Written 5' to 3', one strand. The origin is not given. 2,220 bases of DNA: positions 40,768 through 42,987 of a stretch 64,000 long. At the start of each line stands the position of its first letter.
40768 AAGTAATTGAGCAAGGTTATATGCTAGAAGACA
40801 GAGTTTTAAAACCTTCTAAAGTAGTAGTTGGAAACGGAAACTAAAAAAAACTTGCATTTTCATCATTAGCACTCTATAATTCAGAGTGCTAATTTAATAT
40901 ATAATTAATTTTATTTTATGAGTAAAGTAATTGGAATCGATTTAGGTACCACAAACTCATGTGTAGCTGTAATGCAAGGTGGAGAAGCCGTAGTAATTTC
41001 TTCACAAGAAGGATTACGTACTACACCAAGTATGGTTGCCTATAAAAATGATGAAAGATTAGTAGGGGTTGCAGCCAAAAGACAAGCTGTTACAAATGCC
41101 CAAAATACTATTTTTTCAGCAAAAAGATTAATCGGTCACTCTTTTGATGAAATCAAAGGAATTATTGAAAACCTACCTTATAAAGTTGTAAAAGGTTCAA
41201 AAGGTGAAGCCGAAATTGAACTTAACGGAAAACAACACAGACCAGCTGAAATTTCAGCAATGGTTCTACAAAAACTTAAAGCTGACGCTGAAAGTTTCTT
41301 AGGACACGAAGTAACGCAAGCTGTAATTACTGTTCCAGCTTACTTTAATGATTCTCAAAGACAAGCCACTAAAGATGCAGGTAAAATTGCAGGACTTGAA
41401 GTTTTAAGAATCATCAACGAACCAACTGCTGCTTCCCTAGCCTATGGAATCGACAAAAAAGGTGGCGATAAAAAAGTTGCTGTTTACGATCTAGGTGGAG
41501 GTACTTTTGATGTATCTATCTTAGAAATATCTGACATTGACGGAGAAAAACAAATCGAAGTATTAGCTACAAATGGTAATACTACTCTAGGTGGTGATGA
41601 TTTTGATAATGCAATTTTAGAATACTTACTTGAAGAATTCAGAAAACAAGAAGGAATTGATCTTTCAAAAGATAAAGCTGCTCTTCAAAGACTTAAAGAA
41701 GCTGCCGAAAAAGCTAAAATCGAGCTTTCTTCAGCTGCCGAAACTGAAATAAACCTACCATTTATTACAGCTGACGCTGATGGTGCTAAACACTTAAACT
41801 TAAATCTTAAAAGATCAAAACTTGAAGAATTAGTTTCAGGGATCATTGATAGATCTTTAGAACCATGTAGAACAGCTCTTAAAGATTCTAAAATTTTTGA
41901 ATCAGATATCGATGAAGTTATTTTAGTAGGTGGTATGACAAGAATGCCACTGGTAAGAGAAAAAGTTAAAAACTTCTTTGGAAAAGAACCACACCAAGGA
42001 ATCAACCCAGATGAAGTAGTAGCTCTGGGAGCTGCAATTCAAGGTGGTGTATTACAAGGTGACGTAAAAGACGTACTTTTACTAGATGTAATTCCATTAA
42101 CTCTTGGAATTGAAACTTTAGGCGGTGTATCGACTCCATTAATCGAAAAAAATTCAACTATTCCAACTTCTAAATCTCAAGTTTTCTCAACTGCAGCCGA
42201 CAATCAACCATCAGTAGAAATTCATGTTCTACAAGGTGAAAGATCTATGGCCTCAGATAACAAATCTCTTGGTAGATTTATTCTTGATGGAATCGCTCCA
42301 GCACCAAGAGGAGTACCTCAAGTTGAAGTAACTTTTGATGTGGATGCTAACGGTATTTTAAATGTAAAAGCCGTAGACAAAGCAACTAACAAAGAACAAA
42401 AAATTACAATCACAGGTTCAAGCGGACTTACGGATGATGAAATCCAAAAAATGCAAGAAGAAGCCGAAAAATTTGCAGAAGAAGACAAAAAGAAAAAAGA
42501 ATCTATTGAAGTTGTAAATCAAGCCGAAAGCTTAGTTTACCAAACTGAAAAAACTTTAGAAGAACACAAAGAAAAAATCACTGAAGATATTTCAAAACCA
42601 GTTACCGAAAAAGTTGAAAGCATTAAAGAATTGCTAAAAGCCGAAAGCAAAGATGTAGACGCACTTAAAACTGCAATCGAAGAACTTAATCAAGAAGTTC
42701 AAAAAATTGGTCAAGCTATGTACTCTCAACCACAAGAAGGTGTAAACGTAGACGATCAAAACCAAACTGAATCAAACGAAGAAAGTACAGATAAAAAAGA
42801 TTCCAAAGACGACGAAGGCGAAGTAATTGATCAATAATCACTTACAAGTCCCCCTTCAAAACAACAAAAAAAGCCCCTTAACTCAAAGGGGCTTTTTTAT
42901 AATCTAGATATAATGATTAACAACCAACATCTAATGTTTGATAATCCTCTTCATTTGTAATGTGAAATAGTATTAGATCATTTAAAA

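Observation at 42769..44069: A ~1 kb insertion bracketed by a direct duplication of the dnaK 3' end plus terminator, with the second copy evolving like coding sequence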

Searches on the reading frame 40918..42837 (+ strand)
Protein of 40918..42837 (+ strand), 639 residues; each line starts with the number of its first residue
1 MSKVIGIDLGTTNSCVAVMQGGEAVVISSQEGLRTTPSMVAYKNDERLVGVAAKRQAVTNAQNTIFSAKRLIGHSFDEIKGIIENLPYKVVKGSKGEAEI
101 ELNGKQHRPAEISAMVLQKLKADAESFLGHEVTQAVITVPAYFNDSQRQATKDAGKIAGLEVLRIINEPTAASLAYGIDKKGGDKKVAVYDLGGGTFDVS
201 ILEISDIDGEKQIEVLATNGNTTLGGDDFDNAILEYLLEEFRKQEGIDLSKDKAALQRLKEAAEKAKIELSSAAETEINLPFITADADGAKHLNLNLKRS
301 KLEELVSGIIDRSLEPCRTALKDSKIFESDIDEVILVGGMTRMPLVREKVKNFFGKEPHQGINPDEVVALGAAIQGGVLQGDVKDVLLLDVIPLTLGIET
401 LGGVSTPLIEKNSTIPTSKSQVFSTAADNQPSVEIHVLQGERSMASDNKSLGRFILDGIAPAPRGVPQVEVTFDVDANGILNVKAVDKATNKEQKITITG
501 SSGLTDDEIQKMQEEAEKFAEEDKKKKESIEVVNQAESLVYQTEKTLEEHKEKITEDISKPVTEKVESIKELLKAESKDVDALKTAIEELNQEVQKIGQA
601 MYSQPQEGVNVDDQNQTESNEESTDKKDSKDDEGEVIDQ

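Call 6: search_protein_families(library=pfam, proteins=[window:40918-42837:+], max_evalue=0.1)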
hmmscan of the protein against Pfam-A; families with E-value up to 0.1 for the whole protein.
window:40918-42837:+ (639 aa): 7 families
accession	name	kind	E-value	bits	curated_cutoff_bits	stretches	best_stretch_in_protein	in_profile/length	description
PF00012.26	HSP70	-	3.8e-260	864.7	20.6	1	4-602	1-598/599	Hsp70 protein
PF06723.19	MreB_Mbl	-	2e-14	53.6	27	1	128-373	89-316/327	MreB/Mbl protein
PF20651.3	EXOC6_Sec15_N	-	0.0061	16.9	27.2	1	545-614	4-72/170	Exocyst complex component EXOC6/Sec15, N-terminal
PF08702.15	Fib_alpha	-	0.0064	17.1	29.9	1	506-604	34-128/143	Fibrinogen alpha/beta chain family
PF00885.24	DMRL_synthase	-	0.026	14.8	26.7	0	309-379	15-75/139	6,7-dimethyl-8-ribityllumazine synthase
PF14450.12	FtsA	-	0.048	14.4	31.8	0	190-357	3-106/127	Cell division protein FtsA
PF02782.22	FGGY_C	-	0.06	13.6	27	0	317-378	135-196/198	FGGY family of carbohydrate kinases, C-terminal domain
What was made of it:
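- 40918..42837 (+): dnaK (639 aa), the conserved anchor gene. Its 3' end is copy A of the repeat. Pfam HSP70, E 4e-260 (call 6).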

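Call 11: find_homologous_proteins(query=window:40918-42834:+, max_evalue=1e-100)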
Query window:40918-42834:+ (639 aa): 8000 proteins with E <= 1e-100 among 8000 candidates; the best 120 are listed.
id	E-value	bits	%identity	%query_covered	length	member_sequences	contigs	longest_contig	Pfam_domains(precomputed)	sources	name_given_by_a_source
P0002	0.0e+0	1352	100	100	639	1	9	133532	PF00012.27,PF06723.20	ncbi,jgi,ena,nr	ncbi:molecular chaperone DnaK [bacterium]|nr:molecular chaperone DnaK [bacterium]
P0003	0.0e+0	1345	99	100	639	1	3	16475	PF00012.27,PF06723.20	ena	-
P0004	0.0e+0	1344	99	100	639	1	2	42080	PF00012.27,PF06723.20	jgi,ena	-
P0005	0.0e+0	1343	99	100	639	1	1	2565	PF00012.27,PF06723.20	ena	-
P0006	0.0e+0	1339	99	100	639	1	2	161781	PF00012.27,PF06723.20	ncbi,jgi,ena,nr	ncbi:molecular chaperone DnaK [bacterium]|jgi:molecular chaperone DnaK|nr:molecular chaperone DnaK [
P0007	0.0e+0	1336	99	100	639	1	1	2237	PF00012.27,PF06723.20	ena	-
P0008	0.0e+0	1328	97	100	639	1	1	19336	PF00012.27,PF06723.20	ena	-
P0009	0.0e+0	1158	84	100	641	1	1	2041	PF00012.27,PF06723.20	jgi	-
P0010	0.0e+0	1148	84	100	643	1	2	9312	PF00012.27,PF06723.20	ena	-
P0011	0.0e+0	1147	83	100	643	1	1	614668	PF00012.27,PF06723.20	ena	-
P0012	0.0e+0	1146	84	100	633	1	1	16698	PF00012.27,PF06723.20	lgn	-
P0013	0.0e+0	1142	85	100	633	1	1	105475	PF00012.27,PF06723.20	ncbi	-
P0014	0.0e+0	1141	83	100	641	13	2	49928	PF00012.27,PF06723.20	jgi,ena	-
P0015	0.0e+0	1140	84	100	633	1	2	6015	PF00012.27,PF06723.20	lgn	-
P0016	0.0e+0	1136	84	100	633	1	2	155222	PF00012.27,PF06723.20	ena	-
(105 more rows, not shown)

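Call 13: find_encoding_contigs(protein=P0008, flank=6000, max_places=4)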
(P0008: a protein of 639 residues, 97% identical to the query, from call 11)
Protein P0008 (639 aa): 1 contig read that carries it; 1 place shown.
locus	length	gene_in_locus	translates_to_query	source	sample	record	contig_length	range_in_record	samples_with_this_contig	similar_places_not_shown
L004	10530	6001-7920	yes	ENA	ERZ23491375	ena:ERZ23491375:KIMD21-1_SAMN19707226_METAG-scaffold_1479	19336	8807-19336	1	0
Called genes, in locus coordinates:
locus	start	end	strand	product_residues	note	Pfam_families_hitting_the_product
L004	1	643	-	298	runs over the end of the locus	PF00316:FBPase, PF18913:FBPase_C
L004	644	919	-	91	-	-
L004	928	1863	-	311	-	PF01795:Methyltransf_5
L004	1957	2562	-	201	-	PF01300:Sua5_yciO_yrdC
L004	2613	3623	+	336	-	PF00044:Gp_dh_N, PF02800:Gp_dh_C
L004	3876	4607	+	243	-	PF01628:HrcA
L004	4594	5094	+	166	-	PF01025:GrpE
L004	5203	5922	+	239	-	-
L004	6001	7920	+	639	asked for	PF00012:HSP70, PF06723:MreB_Mbl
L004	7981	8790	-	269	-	PF24827:AstE_AspA_cat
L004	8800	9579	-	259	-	-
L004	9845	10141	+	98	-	PF01371:Trp_repressor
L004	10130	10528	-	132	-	?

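Call 14: find_encoding_contigs(protein=P0003, flank=6000, max_places=4)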
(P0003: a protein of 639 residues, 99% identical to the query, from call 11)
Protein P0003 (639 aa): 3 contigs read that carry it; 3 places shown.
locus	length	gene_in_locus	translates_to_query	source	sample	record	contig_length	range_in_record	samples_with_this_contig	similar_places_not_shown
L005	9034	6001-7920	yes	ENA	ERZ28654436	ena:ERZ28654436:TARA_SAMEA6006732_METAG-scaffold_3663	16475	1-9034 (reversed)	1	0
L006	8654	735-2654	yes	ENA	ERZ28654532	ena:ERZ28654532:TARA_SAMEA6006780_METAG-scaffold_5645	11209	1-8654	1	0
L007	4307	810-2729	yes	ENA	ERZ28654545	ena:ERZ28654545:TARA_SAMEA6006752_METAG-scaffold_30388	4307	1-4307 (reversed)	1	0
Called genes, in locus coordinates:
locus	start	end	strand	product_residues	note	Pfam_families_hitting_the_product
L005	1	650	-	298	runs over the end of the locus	PF00316:FBPase, PF18913:FBPase_C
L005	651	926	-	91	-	-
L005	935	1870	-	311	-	PF01795:Methyltransf_5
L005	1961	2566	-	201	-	PF01300:Sua5_yciO_yrdC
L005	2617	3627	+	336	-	PF00044:Gp_dh_N, PF02800:Gp_dh_C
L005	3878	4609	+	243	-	PF01628:HrcA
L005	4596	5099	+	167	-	PF01025:GrpE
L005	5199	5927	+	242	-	-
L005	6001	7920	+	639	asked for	PF00012:HSP70, PF06723:MreB_Mbl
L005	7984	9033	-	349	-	?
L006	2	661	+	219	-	?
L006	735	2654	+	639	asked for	PF00012:HSP70, PF06723:MreB_Mbl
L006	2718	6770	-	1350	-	-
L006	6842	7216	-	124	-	PF00293:NUDIX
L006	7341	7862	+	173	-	-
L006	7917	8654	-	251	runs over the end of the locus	PF01978:TrmB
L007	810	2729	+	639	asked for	PF00012:HSP70, PF06723:MreB_Mbl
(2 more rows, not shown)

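Call 15: find_encoding_contigs(protein=P0011, flank=6000, max_places=4)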
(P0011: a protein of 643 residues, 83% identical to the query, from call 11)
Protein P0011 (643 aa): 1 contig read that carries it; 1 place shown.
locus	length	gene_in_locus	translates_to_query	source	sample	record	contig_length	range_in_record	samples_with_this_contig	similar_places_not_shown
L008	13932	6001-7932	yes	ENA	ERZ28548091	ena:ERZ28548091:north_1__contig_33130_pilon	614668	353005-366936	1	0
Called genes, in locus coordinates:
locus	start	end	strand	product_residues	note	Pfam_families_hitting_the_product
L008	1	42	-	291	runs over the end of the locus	PF00316:FBPase, PF18913:FBPase_C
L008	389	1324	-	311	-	PF01795:Methyltransf_5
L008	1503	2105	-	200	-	PF01300:Sua5_yciO_yrdC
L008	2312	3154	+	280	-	PF00044:Gp_dh_N, PF02800:Gp_dh_C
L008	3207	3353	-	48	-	-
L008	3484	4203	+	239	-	PF01628:HrcA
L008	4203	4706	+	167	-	PF01025:GrpE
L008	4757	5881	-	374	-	-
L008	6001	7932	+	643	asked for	PF00012:HSP70, PF06723:MreB_Mbl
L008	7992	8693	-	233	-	-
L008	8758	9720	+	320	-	PF13379:NMT1_2, PF09084:NMT1, PF12974:Phosphonate-bd (weak)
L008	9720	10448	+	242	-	PF00528:BPD_transp_1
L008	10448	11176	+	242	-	PF02463:SMC_N (faint), PF00005:ABC_tran, PF13304:AAA_21 (faint)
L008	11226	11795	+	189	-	PF04011:LemA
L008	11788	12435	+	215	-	PF04536:TPM_phosphatase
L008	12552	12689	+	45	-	-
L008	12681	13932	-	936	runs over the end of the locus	-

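Call 19: find_encoding_contigs(protein=P0006, flank=6000, max_places=3)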
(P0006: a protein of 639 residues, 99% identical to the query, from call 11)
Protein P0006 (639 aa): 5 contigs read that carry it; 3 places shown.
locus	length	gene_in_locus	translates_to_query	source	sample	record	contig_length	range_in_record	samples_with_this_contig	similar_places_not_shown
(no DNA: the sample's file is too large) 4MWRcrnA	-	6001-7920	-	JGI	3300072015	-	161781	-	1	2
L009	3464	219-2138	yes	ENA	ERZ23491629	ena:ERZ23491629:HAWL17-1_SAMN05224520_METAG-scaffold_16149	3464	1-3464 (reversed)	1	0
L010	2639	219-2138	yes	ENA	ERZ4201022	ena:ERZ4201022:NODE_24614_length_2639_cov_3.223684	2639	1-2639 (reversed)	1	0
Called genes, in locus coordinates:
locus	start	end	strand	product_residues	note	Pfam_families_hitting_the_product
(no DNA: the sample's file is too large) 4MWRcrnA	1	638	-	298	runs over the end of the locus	PF00316:FBPase, PF18913:FBPase_C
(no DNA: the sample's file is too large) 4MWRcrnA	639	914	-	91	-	-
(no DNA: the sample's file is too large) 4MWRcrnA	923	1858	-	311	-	PF01795:Methyltransf_5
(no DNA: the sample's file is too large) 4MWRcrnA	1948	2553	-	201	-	PF01300:Sua5_yciO_yrdC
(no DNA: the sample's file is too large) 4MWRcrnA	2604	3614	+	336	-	PF00044:Gp_dh_N, PF02800:Gp_dh_C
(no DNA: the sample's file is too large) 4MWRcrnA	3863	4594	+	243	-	PF01628:HrcA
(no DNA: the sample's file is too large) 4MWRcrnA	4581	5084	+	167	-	PF01025:GrpE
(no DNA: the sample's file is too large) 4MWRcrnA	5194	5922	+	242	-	-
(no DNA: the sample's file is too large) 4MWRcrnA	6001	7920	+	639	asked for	PF00012:HSP70, PF06723:MreB_Mbl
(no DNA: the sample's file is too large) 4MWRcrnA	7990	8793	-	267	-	-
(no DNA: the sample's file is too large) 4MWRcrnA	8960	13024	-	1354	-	-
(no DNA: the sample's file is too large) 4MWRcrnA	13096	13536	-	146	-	PF00293:NUDIX, PF14815:NUDIX_4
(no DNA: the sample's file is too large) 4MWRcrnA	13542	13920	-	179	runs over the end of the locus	PF00293:NUDIX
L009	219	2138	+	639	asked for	PF00012:HSP70, PF06723:MreB_Mbl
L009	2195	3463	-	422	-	?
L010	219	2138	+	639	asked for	PF00012:HSP70, PF06723:MreB_Mbl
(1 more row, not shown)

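Call 20: find_encoding_contigs(protein=P0004, flank=6000, max_places=3)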
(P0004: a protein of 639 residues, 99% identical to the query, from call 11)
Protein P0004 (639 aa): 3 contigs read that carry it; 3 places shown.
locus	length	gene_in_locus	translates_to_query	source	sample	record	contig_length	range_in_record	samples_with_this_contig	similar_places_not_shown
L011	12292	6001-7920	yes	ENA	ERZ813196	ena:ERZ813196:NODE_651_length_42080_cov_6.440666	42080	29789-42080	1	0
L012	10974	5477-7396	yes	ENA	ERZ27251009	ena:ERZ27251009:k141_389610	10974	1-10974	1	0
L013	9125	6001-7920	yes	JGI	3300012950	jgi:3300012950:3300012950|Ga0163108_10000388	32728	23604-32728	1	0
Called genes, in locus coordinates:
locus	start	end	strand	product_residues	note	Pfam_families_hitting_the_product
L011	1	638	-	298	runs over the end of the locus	PF00316:FBPase, PF18913:FBPase_C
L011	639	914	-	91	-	-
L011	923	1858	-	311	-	PF01795:Methyltransf_5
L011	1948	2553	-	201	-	PF01300:Sua5_yciO_yrdC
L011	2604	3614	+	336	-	PF00044:Gp_dh_N, PF02800:Gp_dh_C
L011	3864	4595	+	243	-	PF01628:HrcA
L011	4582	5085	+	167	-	PF01025:GrpE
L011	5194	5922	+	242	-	-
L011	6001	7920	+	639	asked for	PF00012:HSP70, PF06723:MreB_Mbl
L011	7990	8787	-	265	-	-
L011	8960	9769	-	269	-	PF24827:AstE_AspA_cat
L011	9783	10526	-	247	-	-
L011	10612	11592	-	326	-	PF02016:Peptidase_S66, PF17676:Peptidase_S66C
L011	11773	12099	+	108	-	PF01371:Trp_repressor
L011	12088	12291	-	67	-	?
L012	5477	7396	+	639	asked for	PF00012:HSP70, PF06723:MreB_Mbl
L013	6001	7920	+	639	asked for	PF00012:HSP70, PF06723:MreB_Mbl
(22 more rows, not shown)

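Call 36: find_homologous_proteins(query=L011:5194-5919:+, max_evalue=0.01)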
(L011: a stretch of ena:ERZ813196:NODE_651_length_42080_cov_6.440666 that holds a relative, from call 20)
Query L011:5194-5919:+ (242 aa): 4 proteins with E <= 0.01 among 653 candidates.
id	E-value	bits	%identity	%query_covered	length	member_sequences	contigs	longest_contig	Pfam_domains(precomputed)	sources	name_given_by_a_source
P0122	2.0e-133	460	97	100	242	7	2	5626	-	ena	-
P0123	2.7e-99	349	72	100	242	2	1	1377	-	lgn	-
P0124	1.1e-90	321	69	99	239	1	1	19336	-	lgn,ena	-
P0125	2.0e-87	310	67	99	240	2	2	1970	-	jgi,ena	-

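Call 39: search_protein_families(library=pfam, proteins=[L011:5194-5919:+, L011:7990-8784:-, L006:2718-6767:-, L008:7992-8690:-, L008:4757-5878:-], max_evalue=0.1)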
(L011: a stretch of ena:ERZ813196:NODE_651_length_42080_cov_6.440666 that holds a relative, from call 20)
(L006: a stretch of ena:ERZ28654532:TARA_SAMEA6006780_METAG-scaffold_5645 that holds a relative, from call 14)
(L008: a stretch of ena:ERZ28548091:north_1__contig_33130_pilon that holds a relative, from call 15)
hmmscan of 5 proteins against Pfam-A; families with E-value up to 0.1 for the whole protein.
L011:5194-5919:+ (242 aa): 2 families
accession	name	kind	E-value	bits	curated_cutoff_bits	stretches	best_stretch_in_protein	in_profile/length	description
PF09907.15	HigB_toxin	-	0.036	14.8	27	0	48-94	4-48/74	HigB_toxin, RelE-like toxic component of a toxin-antitoxin system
PF23289.1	Spectrin_5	-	0.083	13.4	27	0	44-82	14-53/80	Guanine nucleotide exchange factor DBS-like, spectrin-like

L011:7990-8784:- (264 aa): 0 families

L006:2718-6767:- (1349 aa): 0 families

L008:7992-8690:- (232 aa): 1 family
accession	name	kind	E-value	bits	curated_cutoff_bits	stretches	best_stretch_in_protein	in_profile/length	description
PF19786.4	DUF6270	-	0.095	13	27.5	0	117-171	111-166/222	Family of unknown function (DUF6270)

L008:4757-5878:- (373 aa): 0 families

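Call 42: search_protein_families(library=padloc, proteins=[L011:5194-5919:+, L011:7990-8784:-, L006:2718-6767:-], max_evalue=0.1)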
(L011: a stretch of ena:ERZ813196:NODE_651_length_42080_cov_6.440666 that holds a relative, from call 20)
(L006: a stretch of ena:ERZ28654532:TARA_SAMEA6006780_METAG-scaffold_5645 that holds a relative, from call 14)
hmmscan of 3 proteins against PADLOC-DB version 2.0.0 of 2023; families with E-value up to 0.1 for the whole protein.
L011:5194-5919:+ (242 aa): 1 family
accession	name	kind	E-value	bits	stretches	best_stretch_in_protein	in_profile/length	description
PDLC03981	PD-Lambda-2_A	-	0.00085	17.8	1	44-95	18-67/94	-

L011:7990-8784:- (264 aa): 0 families

L006:2718-6767:- (1349 aa): 0 families

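Call 43: search_protein_families(library=phrogs, proteins=[L011:5194-5919:+, L011:7990-8784:-, L006:2718-6767:-], max_evalue=0.1)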
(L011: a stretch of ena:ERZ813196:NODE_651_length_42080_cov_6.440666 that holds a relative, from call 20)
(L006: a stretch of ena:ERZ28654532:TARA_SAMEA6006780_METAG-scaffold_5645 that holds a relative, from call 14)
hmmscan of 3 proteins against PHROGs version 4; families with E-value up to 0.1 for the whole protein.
L011:5194-5919:+ (242 aa): 1 family
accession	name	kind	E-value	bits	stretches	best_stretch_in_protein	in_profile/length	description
phrog_4123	-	unknown function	0.032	15.5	1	141-209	42-107/121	-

L011:7990-8784:- (264 aa): 0 families

L006:2718-6767:- (1349 aa): 0 families
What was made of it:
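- Tried and rejected: PHROGs gave nothing for the orphan gene and only a marginal hit for X (phrog_4123, E 0.032) (calls 42, 43).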
